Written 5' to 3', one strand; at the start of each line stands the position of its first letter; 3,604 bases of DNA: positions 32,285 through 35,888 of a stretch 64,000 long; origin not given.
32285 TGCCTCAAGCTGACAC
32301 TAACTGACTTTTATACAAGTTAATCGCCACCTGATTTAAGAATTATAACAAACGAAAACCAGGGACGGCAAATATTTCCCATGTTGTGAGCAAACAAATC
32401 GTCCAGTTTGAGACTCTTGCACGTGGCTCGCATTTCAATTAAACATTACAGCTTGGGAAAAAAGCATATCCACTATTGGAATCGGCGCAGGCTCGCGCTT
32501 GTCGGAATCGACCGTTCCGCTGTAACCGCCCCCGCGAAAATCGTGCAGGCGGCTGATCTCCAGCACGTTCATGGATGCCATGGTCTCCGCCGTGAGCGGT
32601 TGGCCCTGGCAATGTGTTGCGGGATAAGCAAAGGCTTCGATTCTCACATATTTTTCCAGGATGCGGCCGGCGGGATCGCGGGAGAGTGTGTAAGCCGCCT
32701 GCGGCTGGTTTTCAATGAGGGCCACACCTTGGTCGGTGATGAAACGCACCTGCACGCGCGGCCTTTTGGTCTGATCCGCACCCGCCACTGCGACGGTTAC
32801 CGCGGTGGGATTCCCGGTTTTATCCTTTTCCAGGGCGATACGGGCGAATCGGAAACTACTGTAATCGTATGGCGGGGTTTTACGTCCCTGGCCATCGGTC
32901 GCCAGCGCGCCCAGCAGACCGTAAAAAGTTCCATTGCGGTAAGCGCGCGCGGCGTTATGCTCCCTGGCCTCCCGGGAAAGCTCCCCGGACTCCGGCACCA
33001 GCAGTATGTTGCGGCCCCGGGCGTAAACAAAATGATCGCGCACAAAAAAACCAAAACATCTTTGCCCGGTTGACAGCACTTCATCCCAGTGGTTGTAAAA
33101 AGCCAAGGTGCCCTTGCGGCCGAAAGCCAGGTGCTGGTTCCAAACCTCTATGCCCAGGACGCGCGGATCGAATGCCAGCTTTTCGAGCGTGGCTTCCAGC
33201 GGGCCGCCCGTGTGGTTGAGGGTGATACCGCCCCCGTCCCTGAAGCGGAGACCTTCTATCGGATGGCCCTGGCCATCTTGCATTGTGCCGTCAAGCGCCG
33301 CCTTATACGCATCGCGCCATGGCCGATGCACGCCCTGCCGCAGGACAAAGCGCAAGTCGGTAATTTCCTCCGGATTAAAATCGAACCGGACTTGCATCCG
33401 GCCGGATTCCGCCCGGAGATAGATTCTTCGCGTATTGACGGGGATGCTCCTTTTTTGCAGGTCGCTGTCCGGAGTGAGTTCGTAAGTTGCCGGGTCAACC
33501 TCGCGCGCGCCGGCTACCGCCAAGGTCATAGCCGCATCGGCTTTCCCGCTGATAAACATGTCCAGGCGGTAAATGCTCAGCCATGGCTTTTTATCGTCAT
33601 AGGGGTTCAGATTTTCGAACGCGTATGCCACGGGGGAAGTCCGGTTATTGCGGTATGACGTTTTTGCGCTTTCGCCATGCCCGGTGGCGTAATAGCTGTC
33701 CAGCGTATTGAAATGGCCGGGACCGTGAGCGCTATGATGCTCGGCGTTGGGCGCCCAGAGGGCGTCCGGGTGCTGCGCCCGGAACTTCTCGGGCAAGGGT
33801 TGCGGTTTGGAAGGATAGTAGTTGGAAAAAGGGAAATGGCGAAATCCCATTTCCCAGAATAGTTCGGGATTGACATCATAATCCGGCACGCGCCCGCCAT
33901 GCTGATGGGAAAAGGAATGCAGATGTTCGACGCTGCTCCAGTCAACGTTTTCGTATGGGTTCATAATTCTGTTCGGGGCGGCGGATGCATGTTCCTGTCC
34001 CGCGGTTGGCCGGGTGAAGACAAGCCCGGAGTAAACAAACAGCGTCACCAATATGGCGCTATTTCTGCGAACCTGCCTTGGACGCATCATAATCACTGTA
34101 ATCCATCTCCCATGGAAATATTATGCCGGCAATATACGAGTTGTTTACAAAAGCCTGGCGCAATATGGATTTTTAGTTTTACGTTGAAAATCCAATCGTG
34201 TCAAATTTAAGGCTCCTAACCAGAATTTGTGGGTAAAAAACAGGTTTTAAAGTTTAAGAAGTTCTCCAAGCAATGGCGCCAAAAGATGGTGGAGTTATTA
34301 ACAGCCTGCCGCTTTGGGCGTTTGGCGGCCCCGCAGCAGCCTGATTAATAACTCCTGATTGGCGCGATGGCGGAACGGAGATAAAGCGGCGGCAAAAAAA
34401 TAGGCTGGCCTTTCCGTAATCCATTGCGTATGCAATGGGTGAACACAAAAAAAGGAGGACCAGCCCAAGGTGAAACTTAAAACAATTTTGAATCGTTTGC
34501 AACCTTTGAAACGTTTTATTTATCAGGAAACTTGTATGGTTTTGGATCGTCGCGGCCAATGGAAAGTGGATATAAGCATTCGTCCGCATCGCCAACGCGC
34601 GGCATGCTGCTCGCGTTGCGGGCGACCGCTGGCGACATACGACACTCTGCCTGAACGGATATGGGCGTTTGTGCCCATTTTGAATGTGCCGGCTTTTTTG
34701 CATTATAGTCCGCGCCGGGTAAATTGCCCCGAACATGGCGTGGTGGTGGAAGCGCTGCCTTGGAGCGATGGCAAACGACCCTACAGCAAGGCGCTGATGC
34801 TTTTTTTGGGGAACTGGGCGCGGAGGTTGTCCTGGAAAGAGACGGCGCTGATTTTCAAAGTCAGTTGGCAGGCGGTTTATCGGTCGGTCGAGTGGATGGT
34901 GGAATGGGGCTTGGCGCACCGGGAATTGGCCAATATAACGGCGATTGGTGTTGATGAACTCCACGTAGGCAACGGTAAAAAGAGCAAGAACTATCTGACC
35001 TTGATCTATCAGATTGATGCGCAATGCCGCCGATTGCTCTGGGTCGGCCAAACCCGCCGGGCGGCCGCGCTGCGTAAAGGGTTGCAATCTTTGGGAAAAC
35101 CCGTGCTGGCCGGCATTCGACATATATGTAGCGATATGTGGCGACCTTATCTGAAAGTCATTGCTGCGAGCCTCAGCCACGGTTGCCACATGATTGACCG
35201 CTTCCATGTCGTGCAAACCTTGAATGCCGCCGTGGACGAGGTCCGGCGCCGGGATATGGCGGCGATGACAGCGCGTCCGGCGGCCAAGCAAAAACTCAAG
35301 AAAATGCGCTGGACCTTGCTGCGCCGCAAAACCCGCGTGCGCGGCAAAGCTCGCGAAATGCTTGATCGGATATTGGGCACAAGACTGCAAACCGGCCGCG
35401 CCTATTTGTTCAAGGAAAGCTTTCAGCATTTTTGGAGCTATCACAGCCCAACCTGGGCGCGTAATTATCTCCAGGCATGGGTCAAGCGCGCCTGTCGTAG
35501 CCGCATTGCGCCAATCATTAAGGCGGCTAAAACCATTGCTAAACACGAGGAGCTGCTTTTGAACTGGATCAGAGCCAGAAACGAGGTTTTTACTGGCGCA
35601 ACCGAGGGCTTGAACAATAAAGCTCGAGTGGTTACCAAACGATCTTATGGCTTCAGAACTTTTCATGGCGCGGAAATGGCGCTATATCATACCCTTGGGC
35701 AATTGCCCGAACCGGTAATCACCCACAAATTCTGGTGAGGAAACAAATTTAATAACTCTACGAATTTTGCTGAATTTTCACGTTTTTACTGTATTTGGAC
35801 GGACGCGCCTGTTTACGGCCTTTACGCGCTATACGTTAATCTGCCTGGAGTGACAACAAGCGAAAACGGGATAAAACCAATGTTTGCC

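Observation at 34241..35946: Lower-GC ISL3 element ending within about 10 bp of the stop codon of a secreted beta-helix gene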

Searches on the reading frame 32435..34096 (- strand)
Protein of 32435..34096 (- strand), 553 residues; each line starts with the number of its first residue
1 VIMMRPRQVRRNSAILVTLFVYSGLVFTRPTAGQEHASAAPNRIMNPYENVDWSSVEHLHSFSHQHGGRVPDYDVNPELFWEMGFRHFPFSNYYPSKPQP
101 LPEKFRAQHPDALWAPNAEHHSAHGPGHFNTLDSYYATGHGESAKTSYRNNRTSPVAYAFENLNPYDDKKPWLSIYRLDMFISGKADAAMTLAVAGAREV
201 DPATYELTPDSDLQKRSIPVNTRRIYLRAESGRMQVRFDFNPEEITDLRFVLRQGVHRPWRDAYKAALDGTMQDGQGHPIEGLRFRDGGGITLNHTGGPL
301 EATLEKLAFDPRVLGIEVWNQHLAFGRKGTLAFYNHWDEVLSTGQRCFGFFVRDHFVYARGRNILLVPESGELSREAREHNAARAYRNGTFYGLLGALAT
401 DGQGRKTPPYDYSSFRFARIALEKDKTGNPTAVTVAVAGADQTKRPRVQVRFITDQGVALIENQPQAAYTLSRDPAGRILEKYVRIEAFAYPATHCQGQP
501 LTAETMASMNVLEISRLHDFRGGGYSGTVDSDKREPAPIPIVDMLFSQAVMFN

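Call 5: search_protein_families(library=pfam, proteins=[window:32435-34096:-])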
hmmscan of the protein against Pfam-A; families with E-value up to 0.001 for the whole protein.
window:32435-34096:- (553 aa): 0 families

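Call 11: find_encoding_contigs(protein=window:32435-34096:-, flank=6000, max_places=8)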
Protein window:32435-34096:- (553 aa): 1 contig read that carries it; 1 place shown.
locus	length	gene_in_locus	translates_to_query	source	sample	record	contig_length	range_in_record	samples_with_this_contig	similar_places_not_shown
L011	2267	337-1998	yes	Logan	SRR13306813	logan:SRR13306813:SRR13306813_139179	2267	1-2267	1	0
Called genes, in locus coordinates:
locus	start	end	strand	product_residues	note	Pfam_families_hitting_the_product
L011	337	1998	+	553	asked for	-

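Call 16: search_protein_families(library=ncbifam, proteins=[window:32435-34096:-], max_evalue=0.01)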
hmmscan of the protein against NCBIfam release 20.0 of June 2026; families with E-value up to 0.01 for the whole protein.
window:32435-34096:- (553 aa): 0 families

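Call 28: search_solved_structures(query=window:32435-34096:-, max_evalue=1)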
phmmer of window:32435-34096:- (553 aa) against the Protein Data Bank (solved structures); distinct sequences matched with E-value up to 1: 0.

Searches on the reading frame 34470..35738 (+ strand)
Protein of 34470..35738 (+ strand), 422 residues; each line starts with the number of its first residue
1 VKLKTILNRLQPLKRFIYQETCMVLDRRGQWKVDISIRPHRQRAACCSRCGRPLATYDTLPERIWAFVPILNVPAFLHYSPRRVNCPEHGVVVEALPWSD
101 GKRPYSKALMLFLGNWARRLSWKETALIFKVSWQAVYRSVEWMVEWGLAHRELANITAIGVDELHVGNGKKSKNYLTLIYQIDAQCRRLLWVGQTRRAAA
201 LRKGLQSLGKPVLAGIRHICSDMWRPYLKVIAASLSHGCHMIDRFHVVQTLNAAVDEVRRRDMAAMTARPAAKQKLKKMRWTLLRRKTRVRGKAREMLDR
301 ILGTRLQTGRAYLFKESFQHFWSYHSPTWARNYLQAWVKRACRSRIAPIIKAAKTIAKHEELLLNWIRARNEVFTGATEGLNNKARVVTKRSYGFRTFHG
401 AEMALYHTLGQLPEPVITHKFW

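Call 5: search_protein_families(library=pfam, proteins=[window:34470-35738:+])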
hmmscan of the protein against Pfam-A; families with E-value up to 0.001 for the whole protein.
window:34470-35738:+ (422 aa): 2 families
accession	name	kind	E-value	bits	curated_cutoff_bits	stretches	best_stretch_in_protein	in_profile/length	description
PF01610.23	DDE_Tnp_ISL3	-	1.1e-60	205.8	23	1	159-399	1-234/240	Transposase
PF14690.11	Zn_ribbon_ISL3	-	1.8e-05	25.4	25.5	1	44-89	2-47/47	zinc-finger of transposase IS204/IS1001/IS1096/IS1165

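Call 8: find_encoding_contigs(protein=window:34470-35738:+, flank=3000, max_places=10)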
Protein window:34470-35738:+ (422 aa): 10 contigs read that carry it; 9 places shown.
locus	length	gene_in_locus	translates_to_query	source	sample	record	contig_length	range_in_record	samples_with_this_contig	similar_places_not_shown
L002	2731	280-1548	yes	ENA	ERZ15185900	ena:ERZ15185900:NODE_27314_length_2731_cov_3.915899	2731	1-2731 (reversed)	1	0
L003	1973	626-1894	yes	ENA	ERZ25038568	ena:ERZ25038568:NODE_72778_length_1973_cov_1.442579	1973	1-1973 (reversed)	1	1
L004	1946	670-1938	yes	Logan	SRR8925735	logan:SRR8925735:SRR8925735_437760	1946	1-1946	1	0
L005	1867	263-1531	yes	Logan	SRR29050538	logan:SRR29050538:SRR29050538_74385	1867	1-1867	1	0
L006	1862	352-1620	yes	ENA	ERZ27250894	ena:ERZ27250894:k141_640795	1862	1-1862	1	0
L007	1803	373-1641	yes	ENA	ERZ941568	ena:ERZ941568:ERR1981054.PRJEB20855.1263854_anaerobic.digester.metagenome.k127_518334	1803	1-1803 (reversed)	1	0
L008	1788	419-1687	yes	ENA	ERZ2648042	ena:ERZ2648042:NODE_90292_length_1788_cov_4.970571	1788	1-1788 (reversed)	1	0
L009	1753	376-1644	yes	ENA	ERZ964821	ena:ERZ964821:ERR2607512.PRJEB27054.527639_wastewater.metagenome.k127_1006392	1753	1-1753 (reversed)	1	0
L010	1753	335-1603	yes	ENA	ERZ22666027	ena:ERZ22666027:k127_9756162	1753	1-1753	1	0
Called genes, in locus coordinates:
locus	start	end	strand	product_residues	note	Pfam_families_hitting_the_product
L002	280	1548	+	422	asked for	PF01610:DDE_Tnp_ISL3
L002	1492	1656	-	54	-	-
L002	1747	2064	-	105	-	PF12728:HTH_17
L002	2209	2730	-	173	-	?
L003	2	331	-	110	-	?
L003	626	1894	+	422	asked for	PF01610:DDE_Tnp_ISL3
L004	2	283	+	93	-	?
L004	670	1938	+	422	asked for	PF01610:DDE_Tnp_ISL3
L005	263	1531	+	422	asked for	PF01610:DDE_Tnp_ISL3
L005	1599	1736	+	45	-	-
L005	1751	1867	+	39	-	?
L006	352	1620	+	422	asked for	PF01610:DDE_Tnp_ISL3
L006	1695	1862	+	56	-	?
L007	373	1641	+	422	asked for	PF01610:DDE_Tnp_ISL3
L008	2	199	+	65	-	?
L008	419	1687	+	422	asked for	PF01610:DDE_Tnp_ISL3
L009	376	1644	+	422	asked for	PF01610:DDE_Tnp_ISL3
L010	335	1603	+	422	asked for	PF01610:DDE_Tnp_ISL3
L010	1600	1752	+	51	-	?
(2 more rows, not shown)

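Call 12: find_related_loci(query=window:34470-35738:+, collection=genome_contigs, flank=3000)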
Query window:34470-35738:+ (422 aa) in genome_contigs; peptide patterns used: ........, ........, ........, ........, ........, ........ (x = any residue, [..] = any of these).
26 stretches matched a pattern; 7 encode a relative of the query (tblastn E <= 1e-3); 7 distinct loci.
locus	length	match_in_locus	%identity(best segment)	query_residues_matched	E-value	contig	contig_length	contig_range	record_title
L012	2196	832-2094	68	1-422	0e+0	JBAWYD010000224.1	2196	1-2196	MAG: Deltaproteobacteria bacterium isolate ELA080 MAG080_224, whole genome shotgun sequence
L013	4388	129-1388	55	3-421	4e-164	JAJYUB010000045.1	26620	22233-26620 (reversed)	MAG: Acidobacteria bacterium isolate DX2.bin61 NODE_1499_length_26620_cov_15.554260, whole genome shotgun sequence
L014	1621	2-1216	55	18-421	6e-171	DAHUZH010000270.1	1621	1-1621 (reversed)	MAG TPA_asm: Acidobacteriaceae bacterium isolate clean1686 NODE_270_length_1621_cov_3.637953, whole genome shotgun seque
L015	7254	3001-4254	47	1-421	2e-129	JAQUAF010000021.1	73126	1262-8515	MAG: Verrucomicrobiia bacterium isolate STC_78 NODE_762_length_73126_cov_10.455321_Sandtown_C, whole genome shotgun sequ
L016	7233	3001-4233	44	1-421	3e-113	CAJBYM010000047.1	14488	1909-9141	MAG: Candidatus Omnitrophica bacterium isolate Loc090907-5m_bin-489 genome assembly, contig: bin-489:047/139, whole geno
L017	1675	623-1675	43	1-361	1e-97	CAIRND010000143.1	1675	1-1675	MAG: uncultured Geobacteraceae bacterium isolate Ja_bin-5855 genome assembly, contig: bin-5855:143/705, whole genome sho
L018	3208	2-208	100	354-422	8e-41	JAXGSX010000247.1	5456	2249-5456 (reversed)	MAG: Kiritimatiellia bacterium isolate AnMBR.bin383 bin383_247, whole genome shotgun sequence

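Call 16: search_protein_families(library=ncbifam, proteins=[window:34470-35738:+], max_evalue=0.01)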
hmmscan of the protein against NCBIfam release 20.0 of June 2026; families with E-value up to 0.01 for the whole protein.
window:34470-35738:+ (422 aa): 5 families
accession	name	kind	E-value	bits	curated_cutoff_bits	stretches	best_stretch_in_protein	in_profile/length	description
NF033550.5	transpos_ISL3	equivalog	8.2e-74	248.9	180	1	36-399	3-361/370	ISL3 family transposase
NF049919.1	DesA_ISL3_tail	domain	2.2e-22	79.7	30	1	242-359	4-121/122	DesA/ISL3 alpha bundle tail domain-containing protein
NF049917.1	ISAon1_downstr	equivalog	5.1e-07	29.2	250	1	159-260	56-155/327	ISAon1 family transposase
NF049918.1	DesA_fam_desat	equivalog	5e-06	25.9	400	1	242-356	265-381/385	DesA family fatty acid desaturase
NF033558.1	transpos_IS1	equivalog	0.00041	20.3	100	1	118-233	54-169/199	IS1 family transposase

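Call 20: list_cluster_members(proteins=[P0001, window:34470-35738:+])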
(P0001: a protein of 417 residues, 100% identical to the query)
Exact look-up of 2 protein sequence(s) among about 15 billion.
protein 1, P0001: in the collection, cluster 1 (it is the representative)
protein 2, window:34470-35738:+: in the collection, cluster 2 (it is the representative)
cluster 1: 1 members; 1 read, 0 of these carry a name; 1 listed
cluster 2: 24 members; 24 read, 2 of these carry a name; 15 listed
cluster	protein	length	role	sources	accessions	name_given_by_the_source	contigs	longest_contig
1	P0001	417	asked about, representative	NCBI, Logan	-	-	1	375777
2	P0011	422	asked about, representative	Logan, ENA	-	-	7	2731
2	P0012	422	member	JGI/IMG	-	transposase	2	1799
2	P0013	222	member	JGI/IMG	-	transposase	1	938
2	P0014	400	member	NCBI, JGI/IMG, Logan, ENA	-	-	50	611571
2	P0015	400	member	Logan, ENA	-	-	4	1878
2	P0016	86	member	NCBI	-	-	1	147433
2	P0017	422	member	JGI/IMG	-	-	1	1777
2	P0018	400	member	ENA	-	-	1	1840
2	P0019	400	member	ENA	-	-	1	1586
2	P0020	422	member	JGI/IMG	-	-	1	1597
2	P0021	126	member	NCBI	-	-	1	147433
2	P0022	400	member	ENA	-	-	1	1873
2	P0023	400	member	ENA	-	-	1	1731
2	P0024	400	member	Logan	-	-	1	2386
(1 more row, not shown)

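Call 48: search_dna_similar(query=window:34470-35738:+, collection=plasmids, mode=protein, max_rows=15)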
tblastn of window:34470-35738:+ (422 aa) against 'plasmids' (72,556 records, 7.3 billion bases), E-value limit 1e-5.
Records with a match: 2697; places in all: 3026; records where one place covers at least 80% of the query: 2224.
Best place of each record, by identity: <60% 2697.
By first word of the organism name: Klebsiella 1059; Escherichia 707; Enterobacter 246; Citrobacter 86; Salmonella 65; Enterococcus 59; Acinetobacter 56; Pseudomonas 47; Raoultella 31; Aeromonas 26; and 86 more.
By predicted mobility (MOB-suite, as given by PLSDB): conjugative 2111; non-mobilizable 385; mobilizable 201.
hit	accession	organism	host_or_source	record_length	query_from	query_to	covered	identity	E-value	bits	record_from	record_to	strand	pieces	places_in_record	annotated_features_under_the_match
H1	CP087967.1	Polaromonas sp. P1-6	cell culture,cave ground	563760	1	422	99%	47.5%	4e-96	378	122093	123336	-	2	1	none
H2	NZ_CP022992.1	Paraburkholderia aromaticivorans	-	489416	33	422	92%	48.7%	6e-96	377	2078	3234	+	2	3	none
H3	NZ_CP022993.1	Paraburkholderia aromaticivorans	-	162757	33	422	92%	48.5%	4e-113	371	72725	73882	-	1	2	ISL3 family transposase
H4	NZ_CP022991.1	Paraburkholderia aromaticivorans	-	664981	33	422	92%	48.5%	4e-113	371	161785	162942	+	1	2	ISL3 family transposase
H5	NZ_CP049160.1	Caballeronia sp. SBC1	whole organism,soil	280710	33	422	92%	46.9%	2e-110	363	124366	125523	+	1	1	ISL3 family transposase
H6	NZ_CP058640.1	Rhodococcus sp. ZPP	cell culture,soil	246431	1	405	96%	29.7%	5e-22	106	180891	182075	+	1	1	ISL3 family transposase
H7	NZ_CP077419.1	Rhodococcus qingshengii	pure culture,oil-contaminated water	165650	1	405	96%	29.6%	4e-24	112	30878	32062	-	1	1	ISL3 family transposase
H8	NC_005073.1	Rhodococcus erythropolis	-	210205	1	405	96%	29.6%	4e-24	112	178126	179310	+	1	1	ISL3 family transposase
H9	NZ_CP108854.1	Streptomyces sp. NBC_00841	-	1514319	29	396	87%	30.5%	5e-27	121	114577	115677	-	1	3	record has no annotation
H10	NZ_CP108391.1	Streptomyces sp. NBC_01320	-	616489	29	396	87%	30.3%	3e-27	122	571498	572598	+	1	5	ISL3 family transposase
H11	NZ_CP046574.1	Rhodococcus sp. WAY2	cell culture,bacterial consortium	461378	1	405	96%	27.4%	1e-13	81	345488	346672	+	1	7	none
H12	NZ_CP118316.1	Rhodococcus sp. DK180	pure culture,crude oil-contaminated soil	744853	38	419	91%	28.4%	2e-20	101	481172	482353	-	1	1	none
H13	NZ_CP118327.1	Rhodococcus sp. DK17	pure culture,crude oil-contaminated soil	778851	38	419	91%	28.4%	2e-20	101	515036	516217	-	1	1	none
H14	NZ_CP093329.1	Rahnella aceris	whole organism,grassland soil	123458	6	412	96%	26.5%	7e-15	84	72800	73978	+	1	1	ISL3 family transposase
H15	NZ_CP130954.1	Rhodococcus opacus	cell culture,Sod-podzolic soil ...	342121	33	397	86%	29.2%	5e-22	106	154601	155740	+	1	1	ISL3 family transposase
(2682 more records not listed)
